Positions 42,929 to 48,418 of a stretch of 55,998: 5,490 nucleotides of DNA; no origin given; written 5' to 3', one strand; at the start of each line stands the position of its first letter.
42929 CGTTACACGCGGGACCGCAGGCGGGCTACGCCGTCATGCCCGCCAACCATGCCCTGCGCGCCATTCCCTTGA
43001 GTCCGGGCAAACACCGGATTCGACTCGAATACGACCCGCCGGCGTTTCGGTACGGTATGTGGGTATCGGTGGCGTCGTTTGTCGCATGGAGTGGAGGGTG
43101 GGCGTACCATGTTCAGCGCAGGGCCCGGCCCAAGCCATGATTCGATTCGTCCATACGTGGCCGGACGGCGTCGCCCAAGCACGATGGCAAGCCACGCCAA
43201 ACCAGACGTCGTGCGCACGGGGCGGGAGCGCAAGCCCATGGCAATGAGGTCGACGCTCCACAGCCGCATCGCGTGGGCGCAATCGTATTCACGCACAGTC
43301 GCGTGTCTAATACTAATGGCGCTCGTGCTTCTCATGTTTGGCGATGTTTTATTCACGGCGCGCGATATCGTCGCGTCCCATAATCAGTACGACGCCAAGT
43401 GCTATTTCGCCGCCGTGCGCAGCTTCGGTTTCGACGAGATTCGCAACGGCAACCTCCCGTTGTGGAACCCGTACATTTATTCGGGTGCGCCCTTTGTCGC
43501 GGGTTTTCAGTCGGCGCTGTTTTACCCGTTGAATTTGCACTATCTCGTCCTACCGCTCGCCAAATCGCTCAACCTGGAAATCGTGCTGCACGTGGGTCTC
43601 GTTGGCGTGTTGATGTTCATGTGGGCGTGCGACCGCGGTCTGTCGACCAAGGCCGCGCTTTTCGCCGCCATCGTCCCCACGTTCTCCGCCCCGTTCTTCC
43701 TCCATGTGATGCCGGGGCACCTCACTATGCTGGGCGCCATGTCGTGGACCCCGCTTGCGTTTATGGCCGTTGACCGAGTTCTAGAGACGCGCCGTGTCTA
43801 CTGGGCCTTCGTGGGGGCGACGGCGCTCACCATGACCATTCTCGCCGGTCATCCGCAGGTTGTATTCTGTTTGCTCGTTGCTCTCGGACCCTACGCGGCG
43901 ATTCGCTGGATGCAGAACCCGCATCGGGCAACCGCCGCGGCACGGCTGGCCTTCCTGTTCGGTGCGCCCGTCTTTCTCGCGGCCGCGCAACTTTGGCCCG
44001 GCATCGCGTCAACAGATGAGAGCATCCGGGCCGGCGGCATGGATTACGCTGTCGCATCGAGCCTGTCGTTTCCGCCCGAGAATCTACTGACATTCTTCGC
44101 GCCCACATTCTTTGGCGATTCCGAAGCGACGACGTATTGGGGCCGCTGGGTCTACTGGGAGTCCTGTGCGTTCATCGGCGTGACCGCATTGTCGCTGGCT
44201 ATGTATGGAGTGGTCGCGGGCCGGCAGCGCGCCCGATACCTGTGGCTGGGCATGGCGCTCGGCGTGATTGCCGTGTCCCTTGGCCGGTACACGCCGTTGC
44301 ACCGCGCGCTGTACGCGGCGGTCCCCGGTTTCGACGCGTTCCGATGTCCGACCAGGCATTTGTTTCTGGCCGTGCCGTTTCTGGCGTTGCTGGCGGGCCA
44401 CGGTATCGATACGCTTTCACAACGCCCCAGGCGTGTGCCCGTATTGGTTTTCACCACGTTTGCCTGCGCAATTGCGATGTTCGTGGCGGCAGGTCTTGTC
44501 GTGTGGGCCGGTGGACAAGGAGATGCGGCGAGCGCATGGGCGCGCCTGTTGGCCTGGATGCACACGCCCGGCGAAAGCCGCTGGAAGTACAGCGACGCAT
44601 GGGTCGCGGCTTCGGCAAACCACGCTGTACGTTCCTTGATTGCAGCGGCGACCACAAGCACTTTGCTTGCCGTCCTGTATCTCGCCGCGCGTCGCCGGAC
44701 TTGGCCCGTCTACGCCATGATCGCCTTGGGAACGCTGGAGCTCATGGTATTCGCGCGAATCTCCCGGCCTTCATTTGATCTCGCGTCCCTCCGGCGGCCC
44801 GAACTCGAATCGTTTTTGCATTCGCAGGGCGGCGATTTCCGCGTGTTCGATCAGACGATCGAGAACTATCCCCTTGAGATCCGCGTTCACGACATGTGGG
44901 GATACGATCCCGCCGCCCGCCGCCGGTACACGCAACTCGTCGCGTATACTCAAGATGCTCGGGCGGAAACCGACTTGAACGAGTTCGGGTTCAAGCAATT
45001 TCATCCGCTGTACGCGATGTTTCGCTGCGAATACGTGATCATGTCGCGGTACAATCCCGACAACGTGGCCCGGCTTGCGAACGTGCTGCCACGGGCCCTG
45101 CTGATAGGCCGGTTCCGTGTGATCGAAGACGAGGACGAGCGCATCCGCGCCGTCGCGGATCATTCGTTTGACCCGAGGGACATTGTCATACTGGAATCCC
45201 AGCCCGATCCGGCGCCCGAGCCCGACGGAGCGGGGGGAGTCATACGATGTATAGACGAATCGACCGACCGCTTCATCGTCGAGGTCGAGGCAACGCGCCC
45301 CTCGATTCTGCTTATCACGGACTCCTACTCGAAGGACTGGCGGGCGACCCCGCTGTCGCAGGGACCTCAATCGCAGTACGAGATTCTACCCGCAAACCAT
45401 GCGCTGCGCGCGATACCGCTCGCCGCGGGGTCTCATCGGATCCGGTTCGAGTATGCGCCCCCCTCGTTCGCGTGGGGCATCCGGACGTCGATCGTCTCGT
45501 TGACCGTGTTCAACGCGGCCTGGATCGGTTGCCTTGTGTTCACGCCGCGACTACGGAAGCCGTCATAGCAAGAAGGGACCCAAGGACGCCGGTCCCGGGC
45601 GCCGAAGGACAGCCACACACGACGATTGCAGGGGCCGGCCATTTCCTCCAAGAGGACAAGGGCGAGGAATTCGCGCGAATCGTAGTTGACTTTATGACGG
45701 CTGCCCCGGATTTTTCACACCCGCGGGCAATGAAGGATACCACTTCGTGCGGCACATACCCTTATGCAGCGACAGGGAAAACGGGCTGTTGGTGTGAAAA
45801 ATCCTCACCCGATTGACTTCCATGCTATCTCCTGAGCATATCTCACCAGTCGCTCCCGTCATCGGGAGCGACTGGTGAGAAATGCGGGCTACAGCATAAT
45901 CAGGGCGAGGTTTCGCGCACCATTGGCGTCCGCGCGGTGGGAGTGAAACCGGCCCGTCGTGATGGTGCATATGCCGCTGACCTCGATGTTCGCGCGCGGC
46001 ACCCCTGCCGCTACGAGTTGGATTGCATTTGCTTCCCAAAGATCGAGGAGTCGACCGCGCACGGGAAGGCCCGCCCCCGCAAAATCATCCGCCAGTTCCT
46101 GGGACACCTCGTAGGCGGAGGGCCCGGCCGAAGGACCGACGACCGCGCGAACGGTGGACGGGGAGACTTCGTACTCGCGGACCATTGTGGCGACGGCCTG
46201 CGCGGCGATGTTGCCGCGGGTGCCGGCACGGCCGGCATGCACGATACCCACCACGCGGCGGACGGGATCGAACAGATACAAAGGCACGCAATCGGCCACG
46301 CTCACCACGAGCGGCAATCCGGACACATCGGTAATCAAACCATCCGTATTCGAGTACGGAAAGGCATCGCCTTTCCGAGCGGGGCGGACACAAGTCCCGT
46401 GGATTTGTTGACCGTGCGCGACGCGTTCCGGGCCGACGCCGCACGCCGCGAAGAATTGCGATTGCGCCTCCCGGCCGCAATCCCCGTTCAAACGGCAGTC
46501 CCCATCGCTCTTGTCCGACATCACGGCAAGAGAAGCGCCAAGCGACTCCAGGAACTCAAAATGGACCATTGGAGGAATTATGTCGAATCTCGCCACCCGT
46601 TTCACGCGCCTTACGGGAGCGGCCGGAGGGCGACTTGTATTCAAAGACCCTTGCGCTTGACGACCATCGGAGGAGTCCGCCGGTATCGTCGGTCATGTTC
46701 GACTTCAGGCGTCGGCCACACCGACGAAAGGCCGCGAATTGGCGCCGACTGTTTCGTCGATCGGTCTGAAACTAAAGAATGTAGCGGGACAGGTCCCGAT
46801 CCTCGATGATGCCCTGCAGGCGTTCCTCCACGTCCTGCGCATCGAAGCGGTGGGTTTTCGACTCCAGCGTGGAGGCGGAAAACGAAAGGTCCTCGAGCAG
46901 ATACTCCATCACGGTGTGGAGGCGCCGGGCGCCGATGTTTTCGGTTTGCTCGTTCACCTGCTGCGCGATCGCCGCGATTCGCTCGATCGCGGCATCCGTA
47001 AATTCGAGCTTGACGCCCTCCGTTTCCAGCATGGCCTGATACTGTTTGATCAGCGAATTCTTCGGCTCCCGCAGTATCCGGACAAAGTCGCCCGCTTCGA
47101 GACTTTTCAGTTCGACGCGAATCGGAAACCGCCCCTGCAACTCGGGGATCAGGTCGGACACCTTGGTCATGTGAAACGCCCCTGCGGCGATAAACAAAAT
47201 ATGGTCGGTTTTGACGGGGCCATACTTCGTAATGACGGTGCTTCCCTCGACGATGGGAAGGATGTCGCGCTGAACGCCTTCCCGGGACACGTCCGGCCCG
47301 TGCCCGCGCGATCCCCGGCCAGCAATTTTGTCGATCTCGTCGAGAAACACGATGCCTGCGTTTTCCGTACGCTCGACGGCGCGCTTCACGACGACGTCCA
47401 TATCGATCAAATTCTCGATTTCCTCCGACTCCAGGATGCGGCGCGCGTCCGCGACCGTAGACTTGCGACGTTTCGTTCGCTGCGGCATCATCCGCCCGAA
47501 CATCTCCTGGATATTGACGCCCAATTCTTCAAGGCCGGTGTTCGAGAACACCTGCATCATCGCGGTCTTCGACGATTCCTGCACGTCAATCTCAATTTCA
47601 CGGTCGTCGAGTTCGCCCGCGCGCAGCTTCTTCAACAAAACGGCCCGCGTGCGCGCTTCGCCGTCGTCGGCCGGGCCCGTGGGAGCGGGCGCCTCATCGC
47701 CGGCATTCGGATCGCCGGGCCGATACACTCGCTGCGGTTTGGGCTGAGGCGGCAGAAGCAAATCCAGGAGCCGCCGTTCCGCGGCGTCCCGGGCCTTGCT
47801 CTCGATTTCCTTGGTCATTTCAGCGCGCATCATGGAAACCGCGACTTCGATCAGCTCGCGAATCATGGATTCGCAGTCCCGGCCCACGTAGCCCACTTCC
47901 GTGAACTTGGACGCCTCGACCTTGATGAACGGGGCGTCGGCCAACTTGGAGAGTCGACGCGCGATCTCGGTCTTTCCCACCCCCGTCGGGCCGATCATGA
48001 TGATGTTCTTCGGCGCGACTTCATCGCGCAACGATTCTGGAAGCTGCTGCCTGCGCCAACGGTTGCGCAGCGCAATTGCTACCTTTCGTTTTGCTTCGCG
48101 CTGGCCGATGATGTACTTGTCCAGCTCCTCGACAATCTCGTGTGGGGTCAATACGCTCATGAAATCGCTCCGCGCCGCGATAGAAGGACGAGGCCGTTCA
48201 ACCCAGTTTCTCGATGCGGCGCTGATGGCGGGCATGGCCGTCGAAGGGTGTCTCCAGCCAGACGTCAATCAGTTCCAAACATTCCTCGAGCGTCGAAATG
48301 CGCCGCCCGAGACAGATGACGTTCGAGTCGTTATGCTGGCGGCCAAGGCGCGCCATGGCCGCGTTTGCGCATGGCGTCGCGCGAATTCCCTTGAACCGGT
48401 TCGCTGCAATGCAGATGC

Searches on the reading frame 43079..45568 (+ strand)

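Call 37: search_protein_families(library=pfam, proteins=[window:43079-45568:+], max_evalue=0.01)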
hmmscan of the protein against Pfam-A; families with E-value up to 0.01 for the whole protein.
window:43079-45568:+ (829 aa): 1 family
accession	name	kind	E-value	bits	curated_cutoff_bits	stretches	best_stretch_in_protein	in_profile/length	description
PF09586.16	YfhO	-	2e-07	30.3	28.5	1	734-801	768-832/835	Bacterial membrane protein YfhO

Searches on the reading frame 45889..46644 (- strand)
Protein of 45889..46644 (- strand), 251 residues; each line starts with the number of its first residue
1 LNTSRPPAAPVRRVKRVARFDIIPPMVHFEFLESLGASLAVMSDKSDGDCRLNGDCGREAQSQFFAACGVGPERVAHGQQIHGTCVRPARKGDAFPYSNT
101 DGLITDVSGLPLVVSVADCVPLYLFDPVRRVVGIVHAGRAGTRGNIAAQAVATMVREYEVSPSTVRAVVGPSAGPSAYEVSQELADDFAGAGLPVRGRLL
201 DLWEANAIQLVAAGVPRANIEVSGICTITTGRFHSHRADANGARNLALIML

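Call 9: search_protein_families(library=pfam, proteins=[window:45889-46644:-])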
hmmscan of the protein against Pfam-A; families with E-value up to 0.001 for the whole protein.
window:45889-46644:- (251 aa): 1 family
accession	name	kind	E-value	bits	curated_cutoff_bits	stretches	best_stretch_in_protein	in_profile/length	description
PF02578.20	Cu-oxidase_4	-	3e-51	174.6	22.9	1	59-249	30-237/238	Multi-copper polyphenol oxidoreductase laccase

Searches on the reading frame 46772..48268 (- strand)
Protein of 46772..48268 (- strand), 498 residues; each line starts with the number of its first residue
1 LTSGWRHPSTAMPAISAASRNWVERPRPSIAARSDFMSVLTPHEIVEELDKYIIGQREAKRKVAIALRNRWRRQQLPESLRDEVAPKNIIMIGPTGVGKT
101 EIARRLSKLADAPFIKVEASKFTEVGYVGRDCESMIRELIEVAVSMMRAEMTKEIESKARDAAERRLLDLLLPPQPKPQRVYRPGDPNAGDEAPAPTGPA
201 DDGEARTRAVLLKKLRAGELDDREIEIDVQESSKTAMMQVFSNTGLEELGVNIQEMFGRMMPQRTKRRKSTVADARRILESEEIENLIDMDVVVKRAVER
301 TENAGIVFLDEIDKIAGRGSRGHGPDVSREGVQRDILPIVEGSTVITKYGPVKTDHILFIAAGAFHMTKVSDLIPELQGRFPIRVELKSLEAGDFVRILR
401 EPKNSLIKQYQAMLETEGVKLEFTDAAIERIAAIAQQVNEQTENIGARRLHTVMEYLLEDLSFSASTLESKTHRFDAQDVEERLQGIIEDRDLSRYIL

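Call 37: search_protein_families(library=pfam, proteins=[window:46772-48268:-], max_evalue=0.01)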
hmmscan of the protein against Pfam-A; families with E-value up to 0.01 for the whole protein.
window:46772-48268:- (498 aa): 10 families
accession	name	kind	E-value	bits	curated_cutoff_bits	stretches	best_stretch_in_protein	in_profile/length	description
PF07724.20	AAA_2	-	4.4e-33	115.1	27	2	250-384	23-166/166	AAA domain (Cdc48 subfamily)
PF00004.35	AAA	-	2.8e-14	54.1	21.2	2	89-144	1-54/131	ATPase family associated with various cellular activities (AAA)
PF07728.20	AAA_5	-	6.6e-08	33.1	22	1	88-124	1-38/139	AAA domain (dynein-related subfamily)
PF13401.12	AAA_22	-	7.9e-06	26.6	27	1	87-140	6-59/130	AAA domain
PF10431.15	ClpB_D2-small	-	0.0001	22.7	21.9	1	398-460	9-62/81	C-terminal, D2-small domain, of ClpB protein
PF13191.12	AAA_16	-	0.00045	21.2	32.6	1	85-216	23-125/167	AAA ATPase domain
PF01078.27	Mg_chelatase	-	0.0015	18.4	20.3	0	87-110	23-46/207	Magnesium chelatase, subunit ChlI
PF13238.12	AAA_18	-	0.0032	18.4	29.4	0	89-119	1-25/128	AAA domain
PF13521.12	AAA_28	-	0.0047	17.6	27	0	89-157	2-71/164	AAA domain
PF00158.32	Sigma54_activat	-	0.0064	16.6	20.2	0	86-122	22-61/168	Sigma-54 interaction domain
